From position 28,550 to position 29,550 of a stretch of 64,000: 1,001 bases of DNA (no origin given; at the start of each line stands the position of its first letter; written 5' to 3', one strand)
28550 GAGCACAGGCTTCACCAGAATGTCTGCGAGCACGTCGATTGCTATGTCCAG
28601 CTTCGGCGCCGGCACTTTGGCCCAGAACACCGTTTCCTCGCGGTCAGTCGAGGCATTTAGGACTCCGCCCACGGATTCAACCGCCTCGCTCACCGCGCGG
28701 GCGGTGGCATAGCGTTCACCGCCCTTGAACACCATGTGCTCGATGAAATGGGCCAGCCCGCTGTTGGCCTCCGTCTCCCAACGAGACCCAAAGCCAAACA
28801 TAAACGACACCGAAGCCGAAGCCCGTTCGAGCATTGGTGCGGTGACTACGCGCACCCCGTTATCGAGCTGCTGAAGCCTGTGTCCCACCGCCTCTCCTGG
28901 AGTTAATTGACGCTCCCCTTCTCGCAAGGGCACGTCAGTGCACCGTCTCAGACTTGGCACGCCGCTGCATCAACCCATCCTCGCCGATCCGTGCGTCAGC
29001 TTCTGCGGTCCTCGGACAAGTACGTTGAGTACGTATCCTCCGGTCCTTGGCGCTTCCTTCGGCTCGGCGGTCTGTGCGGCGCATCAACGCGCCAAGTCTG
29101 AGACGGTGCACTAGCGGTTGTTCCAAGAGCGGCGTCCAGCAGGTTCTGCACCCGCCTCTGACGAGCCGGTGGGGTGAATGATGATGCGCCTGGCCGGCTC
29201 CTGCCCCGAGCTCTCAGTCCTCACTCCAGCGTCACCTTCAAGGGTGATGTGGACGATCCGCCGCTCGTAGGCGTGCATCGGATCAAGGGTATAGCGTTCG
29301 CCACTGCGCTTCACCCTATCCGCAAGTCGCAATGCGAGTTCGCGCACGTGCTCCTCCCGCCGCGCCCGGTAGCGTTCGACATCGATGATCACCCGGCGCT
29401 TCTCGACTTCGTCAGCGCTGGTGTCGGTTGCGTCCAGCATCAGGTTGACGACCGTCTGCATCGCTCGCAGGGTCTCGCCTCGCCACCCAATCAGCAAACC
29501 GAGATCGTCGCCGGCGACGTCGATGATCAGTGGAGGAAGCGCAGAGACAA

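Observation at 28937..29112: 176-bp element bounded by perfect 22-bp terminal inverted repeats between jag and the M16 peptidase gene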

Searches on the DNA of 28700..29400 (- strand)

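Call 6: search_rna_families(source=window, start=28700, end=29400, threshold=evalue, max_evalue=10)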
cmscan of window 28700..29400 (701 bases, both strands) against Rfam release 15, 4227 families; matches with E-value up to 10: 1.
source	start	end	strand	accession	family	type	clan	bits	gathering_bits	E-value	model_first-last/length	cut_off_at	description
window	28700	28749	+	RF01838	sobemo_FSE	Cis-reg; frameshift_element;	-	14.8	55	3.7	27-79/79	5'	sobemovirus ribosomal frameshift elemental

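Call 46: build_rna_model(alignment_id=A4)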
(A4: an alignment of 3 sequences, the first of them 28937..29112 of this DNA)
Model R1 built from alignment A4 (3 sequences, 179 columns); structure: RNAalifold consensus.
model positions 175; base pairs 65; branch points 0; effective number of sequences 0.99; information 0.59 bits per position. Calibrated on 0.2 Mb of random sequence (short: E-values are rough).
structure used (alignment columns):
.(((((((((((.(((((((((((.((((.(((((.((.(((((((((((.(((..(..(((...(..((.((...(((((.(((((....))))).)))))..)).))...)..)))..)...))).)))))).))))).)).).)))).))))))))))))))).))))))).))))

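Call 47: search_with_rna_model(model_id=R1, sources=[window, L004, L008, L009, L010, L011, L012, L013, L014, L015, L016, L017, L018, L019, L020, L021, L022, L023, L024, L025, L026, L027, L028, L029, L030, L031, L032, L033, L034, L035, L036, L037, L038, L039, L040, L041, L042, L043, L044, L045, L046, L047, L048, L049, L050, L051, L052, L053, L054, L055, L056, L057, L058, L059, L060, L061, L062, L063, L064, L065, L066, L067, L068, L069, L070, L071, L072, L073, L074, L075, L076, L077, L078, L079, L080, L081, L082, L083, L084, L085, L086, L087], max_evalue=10)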
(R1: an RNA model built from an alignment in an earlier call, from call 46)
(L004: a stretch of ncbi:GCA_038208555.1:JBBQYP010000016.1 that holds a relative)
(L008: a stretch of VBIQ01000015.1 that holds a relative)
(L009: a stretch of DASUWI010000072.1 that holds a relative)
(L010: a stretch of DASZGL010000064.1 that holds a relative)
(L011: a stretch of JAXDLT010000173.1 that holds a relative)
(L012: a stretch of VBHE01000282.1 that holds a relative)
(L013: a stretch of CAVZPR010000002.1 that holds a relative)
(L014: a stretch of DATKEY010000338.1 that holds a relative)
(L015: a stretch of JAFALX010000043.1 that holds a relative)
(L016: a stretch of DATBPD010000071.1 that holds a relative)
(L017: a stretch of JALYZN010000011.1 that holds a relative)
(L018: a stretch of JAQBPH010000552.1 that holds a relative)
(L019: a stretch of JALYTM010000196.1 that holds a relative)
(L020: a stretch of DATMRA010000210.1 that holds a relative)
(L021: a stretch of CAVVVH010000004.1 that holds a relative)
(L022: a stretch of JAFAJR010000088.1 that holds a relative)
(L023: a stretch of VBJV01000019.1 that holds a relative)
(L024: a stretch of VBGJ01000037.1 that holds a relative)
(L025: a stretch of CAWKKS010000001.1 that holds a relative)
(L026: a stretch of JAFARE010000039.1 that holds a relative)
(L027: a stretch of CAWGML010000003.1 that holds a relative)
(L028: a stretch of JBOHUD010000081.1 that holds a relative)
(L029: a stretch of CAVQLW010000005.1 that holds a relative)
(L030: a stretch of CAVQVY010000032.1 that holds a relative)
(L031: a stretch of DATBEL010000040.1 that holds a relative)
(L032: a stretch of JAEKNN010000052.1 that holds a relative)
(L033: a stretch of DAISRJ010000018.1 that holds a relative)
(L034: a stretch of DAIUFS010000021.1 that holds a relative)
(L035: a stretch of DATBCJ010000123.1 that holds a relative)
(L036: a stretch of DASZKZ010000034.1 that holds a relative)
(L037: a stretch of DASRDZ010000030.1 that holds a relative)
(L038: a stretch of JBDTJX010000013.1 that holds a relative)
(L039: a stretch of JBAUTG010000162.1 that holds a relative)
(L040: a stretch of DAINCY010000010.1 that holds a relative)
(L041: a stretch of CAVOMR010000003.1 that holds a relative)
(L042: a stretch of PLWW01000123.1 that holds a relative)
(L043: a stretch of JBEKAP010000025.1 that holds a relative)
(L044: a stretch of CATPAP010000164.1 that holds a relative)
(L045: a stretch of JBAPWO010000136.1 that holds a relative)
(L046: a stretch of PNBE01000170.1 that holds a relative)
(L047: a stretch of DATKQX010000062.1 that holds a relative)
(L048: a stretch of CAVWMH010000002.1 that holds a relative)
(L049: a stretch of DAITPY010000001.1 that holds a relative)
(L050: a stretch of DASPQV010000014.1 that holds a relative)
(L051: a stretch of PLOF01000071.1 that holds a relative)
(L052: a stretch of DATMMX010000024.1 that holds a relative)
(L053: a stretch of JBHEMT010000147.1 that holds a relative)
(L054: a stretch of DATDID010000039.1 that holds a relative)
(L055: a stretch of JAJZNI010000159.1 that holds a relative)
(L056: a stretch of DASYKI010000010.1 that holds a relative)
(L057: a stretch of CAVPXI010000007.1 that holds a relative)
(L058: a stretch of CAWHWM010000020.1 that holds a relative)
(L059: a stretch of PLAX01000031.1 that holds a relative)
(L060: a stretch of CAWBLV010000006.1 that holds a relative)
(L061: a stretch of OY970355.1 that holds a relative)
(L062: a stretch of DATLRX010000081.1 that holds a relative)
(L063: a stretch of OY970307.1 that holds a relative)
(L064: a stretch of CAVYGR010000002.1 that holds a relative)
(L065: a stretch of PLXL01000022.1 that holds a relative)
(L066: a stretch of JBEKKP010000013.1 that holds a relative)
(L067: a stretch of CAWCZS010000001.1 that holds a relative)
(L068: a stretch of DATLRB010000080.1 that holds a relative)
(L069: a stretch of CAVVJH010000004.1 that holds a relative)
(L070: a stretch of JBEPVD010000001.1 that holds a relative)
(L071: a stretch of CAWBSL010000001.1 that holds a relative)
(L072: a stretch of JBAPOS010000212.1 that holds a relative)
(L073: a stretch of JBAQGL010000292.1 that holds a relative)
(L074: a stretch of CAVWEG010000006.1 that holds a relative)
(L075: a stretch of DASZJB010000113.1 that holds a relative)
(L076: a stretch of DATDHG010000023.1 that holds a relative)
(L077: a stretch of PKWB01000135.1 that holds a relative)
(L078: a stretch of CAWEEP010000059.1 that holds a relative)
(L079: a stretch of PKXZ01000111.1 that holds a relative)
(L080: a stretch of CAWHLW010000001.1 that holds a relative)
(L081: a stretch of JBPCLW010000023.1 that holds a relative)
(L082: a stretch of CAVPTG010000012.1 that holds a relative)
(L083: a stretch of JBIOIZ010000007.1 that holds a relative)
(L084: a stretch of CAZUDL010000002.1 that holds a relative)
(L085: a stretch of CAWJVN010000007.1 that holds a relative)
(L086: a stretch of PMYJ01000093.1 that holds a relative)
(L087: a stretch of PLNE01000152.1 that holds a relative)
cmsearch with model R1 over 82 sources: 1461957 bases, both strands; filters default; matches with E-value up to 10: 109.
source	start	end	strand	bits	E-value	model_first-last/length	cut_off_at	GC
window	28939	29111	-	176.5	2.3e-41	1-175/175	no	0.63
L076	16855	17029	-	175.2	4.8e-41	1-175/175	no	0.7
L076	13280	13454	-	152.9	2e-35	1-175/175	no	0.7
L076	16854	17028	+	36.5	4e-06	1-175/175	no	0.7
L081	17076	17187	+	27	0.00098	34-143/175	no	0.65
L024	20218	20291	+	23.1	0.009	1-175/175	no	0.74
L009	7521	7612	+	19.6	0.069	1-175/175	no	0.75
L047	8624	8758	+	17.6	0.23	1-175/175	no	0.7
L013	8754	8857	-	17.3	0.27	1-175/175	no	0.75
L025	18716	18808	+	16.8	0.36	1-175/175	no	0.69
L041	11551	11665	-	16.2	0.52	1-175/175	no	0.72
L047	12232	12322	+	16.1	0.53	1-175/175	no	0.73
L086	1188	1270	+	15.8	0.62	1-175/175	no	0.76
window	19854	19908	-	15.4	0.82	1-175/175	no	0.69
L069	20329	20394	+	15.2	0.89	1-175/175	no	0.68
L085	15736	15844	+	15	1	1-175/175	no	0.65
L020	6725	6784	+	14.8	1.1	1-175/175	no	0.77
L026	5964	6091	+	14.8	1.1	1-175/175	no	0.7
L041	3060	3165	-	14.7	1.2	1-175/175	no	0.72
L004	607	757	+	14.5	1.4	1-175/175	no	0.68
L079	1760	1885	-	14.5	1.4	1-175/175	no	0.69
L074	19011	19091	+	14.4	1.5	1-175/175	no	0.7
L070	8178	8237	-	14.1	1.7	1-175/175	no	0.77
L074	367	425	-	14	1.8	1-175/175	no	0.66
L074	17671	17758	+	13.9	1.9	1-175/175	no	0.72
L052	5083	5219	-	13.9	1.9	1-175/175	no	0.73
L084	300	392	-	13.9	1.9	1-175/175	no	0.75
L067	434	496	-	13.8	2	1-175/175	no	0.76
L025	10809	10924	-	13.7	2.2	1-175/175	no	0.69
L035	1214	1268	+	13.7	2.2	1-175/175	no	0.8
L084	19183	19309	+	13.6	2.2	1-175/175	no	0.73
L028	10119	10189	-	13.6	2.3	51-125/175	no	0.75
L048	20288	20356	+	13.5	2.4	1-175/175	no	0.7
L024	5696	5782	-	13.5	2.5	1-175/175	no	0.68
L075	5144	5192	+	13.4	2.5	1-175/175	no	0.8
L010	2449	2527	+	13.4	2.6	1-175/175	no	0.76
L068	503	565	-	13.4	2.6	1-175/175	no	0.76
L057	11559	11612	+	13.3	2.7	1-175/175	no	0.61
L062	3791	3869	-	13.3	2.7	1-175/175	no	0.76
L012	15647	15752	+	13.3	2.7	1-175/175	no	0.72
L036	175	245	-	13.3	2.8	1-175/175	no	0.66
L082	11195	11280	+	13.2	2.8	1-175/175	no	0.64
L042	11439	11472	+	13.2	2.9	1-175/175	no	0.85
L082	2645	2766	+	13.1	3.1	1-175/175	no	0.68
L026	11945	12054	+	13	3.2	1-175/175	no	0.73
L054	11636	11691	-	13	3.3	1-175/175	no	0.77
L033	5708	5785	-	12.9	3.3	1-175/175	no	0.72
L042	5712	5789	-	12.9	3.3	1-175/175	no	0.72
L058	10151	10245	+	12.9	3.4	1-175/175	no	0.72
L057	8683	8788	-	12.9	3.5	16-161/175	no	0.73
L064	1725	1799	-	12.8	3.6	1-175/175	no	0.73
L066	3151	3225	-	12.8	3.7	1-175/175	no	0.77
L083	3368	3450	-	12.8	3.7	1-175/175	no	0.73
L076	16665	16727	-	12.7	3.8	1-175/175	no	0.71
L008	15785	15890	+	12.7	3.9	1-175/175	no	0.71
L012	12479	12548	+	12.6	4.1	1-175/175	no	0.74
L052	20524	20615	-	12.5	4.3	1-175/175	no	0.72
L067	19669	19710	+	12.4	4.6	1-175/175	no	0.79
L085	12165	12237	+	12.3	4.8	1-175/175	no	0.77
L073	479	645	-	12.3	4.8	1-175/175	no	0.69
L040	17120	17151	-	12.3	4.8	1-175/175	no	0.81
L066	11387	11478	+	12.3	4.9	1-175/175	no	0.73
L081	3794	3894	-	12.3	4.9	1-175/175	no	0.67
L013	20221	20273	+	12.3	4.9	1-175/175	no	0.74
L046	16149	16239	+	12.2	5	1-175/175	no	0.74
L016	7570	7657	+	12.2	5.1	1-175/175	no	0.8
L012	5284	5331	-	12.2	5.1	1-175/175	no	0.75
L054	15924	16078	+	12.1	5.3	1-175/175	no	0.67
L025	18881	18980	-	12.1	5.4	1-175/175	no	0.69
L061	20418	20515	+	12.1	5.5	1-175/175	no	0.68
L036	4780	4831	-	12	5.7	1-175/175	no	0.79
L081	12339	12454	-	12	5.7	1-175/175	no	0.73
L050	20178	20215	+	12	5.7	1-175/175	no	0.76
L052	403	496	+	12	5.9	1-175/175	no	0.71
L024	14589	14658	-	11.9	6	1-175/175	no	0.77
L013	20082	20177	+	11.9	6.1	1-175/175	no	0.7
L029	13182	13234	-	11.9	6.2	1-175/175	no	0.7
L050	8736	8826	-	11.8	6.5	1-175/175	no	0.73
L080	1782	1812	-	11.8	6.6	1-175/175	no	0.68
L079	7243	7342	+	11.8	6.6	1-175/175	no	0.7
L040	3655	3715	+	11.8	6.6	1-175/175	no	0.64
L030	7784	7853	-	11.7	6.7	1-175/175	no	0.81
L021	8858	8953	+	11.7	6.8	1-175/175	no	0.71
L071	3983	4074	-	11.7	6.8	1-175/175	no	0.67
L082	469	531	-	11.7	6.8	1-175/175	no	0.73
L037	3294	3379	-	11.7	7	1-175/175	no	0.76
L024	14678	14759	-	11.6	7.2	1-175/175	no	0.67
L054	12514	12591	-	11.6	7.2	1-175/175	no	0.73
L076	5525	5591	+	11.6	7.3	1-175/175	no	0.75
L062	20414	20521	-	11.6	7.3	1-175/175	no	0.7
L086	3560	3630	+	11.6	7.4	1-175/175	no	0.76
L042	3641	3728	+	11.5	7.6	1-175/175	no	0.66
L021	3568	3628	+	11.5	7.7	1-175/175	no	0.69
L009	10358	10400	+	11.5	7.9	1-175/175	no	0.7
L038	756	859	-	11.4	8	1-175/175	no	0.7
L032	8200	8295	-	11.4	8.3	1-175/175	no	0.72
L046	436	533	-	11.4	8.3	1-175/175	no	0.73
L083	19218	19271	+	11.4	8.3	1-175/175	no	0.78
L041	14505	14555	-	11.3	8.5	1-175/175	no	0.76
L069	20174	20258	-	11.3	8.5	37-140/175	no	0.65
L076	18624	18714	+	11.3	8.6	1-175/175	no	0.71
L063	680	747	-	11.2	8.9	1-175/175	no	0.72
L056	20206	20286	-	11.2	9.2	1-175/175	no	0.78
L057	17260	17293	+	11.2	9.3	1-175/175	no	0.71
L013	19663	19736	+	11.1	9.4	1-175/175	no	0.76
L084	8768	8835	+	11.1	9.5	1-175/175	no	0.72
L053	13743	13849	+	11.1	9.7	1-175/175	no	0.76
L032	17893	17971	+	11.1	10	1-175/175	no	0.7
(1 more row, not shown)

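Call 61: search_dna_similar(query=window:28938-29111:-, collection=plasmids, mode=distant, max_evalue=1)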
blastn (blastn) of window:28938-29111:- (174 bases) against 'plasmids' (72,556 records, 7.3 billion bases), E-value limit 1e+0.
Records with a match: 2; places in all: 2; records where one place covers at least 80% of the query: 0.
Best place of each record, by identity: 80-90% 2.
By first word of the organism name: Streptomyces 1; Paracoccus 1.
By predicted mobility (MOB-suite, as given by PLSDB): non-mobilizable 2.
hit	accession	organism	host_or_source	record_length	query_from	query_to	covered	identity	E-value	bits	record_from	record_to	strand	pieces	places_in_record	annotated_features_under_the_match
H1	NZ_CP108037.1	Streptomyces erythrochromogenes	-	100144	136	168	19%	88.2%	5e-1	41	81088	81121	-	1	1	none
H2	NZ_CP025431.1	Paracoccus zhejiangensis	single cell,sludge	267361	40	71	18%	87.5%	5e-1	41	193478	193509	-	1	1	branched-chain amino acid ABC transporter permease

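Call 64: search_with_rna_model(model_id=R1, sources=[L088, L089, L090, L091, L092, L093], max_evalue=10)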
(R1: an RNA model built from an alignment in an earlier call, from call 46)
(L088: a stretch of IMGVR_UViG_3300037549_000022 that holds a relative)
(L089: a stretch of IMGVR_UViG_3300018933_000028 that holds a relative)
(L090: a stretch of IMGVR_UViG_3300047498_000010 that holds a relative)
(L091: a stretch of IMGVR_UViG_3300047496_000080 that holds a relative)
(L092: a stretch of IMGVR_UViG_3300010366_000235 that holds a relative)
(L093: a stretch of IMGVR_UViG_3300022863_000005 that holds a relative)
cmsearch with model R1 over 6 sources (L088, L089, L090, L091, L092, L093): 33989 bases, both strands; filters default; matches with E-value up to 10: 45.
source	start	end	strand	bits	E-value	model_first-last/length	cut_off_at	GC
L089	4509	4577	-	15.7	0.016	1-175/175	no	0.67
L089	1080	1152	+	13.9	0.045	1-175/175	no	0.68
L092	6300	6360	+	13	0.073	1-175/175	no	0.69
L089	1062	1176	-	13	0.077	1-175/175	no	0.7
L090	2904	3017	-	12.9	0.077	1-175/175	no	0.71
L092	4895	4965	+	12.6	0.096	1-175/175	no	0.7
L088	2768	2836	+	12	0.13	1-175/175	no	0.68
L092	7223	7323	-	11.9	0.15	1-175/175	no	0.64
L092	198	233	+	11.4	0.19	1-175/175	no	0.64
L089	300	351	-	10.9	0.25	1-175/175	no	0.81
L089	5834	5911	+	10.9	0.26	1-175/175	no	0.76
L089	940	989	+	10.8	0.26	1-175/175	no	0.7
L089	5106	5194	-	10.7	0.28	1-175/175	no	0.7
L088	2636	2685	+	10.5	0.33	1-175/175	no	0.7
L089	672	729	-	10.3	0.36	1-175/175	no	0.76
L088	4804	4881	-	10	0.43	1-175/175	no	0.73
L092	4433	4516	+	9.8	0.48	1-175/175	no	0.65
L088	1860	1945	+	9.7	0.52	1-175/175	no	0.7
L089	4524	4563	+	9.4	0.62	1-175/175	no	0.7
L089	764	820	+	9.3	0.63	1-175/175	no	0.77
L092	4357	4410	+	9.1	0.7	1-175/175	no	0.69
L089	4694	4721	+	8.9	0.79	1-175/175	no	0.79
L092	4454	4490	-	8.7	0.91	1-175/175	no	0.59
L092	7301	7322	+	8.4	1.1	1-175/175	no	0.77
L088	3034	3084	+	8.2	1.2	1-175/175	no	0.78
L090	2308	2388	+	8.2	1.2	1-175/175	no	0.74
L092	6744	6801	-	8.2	1.2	1-175/175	no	0.78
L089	5280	5341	-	8.1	1.3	1-175/175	no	0.71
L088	2869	2958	+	7.9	1.4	1-175/175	no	0.69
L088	505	649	+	7.8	1.6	1-175/175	no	0.62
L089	1527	1592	-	7.6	1.7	1-175/175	no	0.77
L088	1780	1842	+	7.5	1.8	1-175/175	no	0.71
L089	4617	4661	+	7.3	2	1-175/175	no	0.73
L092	7162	7253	+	7.2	2.2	1-175/175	no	0.68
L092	3221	3248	-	6.8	2.8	1-175/175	no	0.75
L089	6085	6112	+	6.4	3.5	1-175/175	no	0.79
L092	4326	4442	-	6.3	3.7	1-175/175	no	0.68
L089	131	238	-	6.1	4.1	1-175/175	no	0.75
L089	1640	1669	-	6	4.3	1-175/175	no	0.8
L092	4970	5056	+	6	4.3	1-175/175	no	0.69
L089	352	428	-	5.5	5.8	1-175/175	no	0.71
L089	2845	2966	+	5.5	5.8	1-175/175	no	0.67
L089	6045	6063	+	5.2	6.9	1-175/175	no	0.89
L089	1329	1421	+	5.1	7.4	1-175/175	no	0.78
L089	2803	2823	+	4.9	8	1-175/175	no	0.62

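Call 98: search_with_rna_model(model_id=R1, sources=[L094, L095, L096, L097], max_evalue=1)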
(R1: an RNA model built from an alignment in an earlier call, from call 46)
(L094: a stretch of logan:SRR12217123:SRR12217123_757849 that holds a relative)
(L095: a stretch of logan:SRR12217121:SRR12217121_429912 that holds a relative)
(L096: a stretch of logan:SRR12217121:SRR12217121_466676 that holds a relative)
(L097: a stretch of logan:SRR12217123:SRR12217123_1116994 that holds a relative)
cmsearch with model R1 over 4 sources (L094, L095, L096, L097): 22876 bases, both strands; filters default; matches with E-value up to 1: 8.
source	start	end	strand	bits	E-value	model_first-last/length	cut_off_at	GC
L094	11091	11139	-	12.6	0.062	1-175/175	no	0.65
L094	2564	2621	+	10.3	0.25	1-175/175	no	0.67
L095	1470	1527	+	10.3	0.25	1-175/175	no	0.67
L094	7469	7493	+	8.7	0.62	1-175/175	no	0.56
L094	12159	12196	-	8.2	0.79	1-175/175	no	0.87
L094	9988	10048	-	8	0.91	1-175/175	no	0.69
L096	3316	3339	-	7.9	0.95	1-175/175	no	0.83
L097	1712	1735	-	7.9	0.95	1-175/175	no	0.83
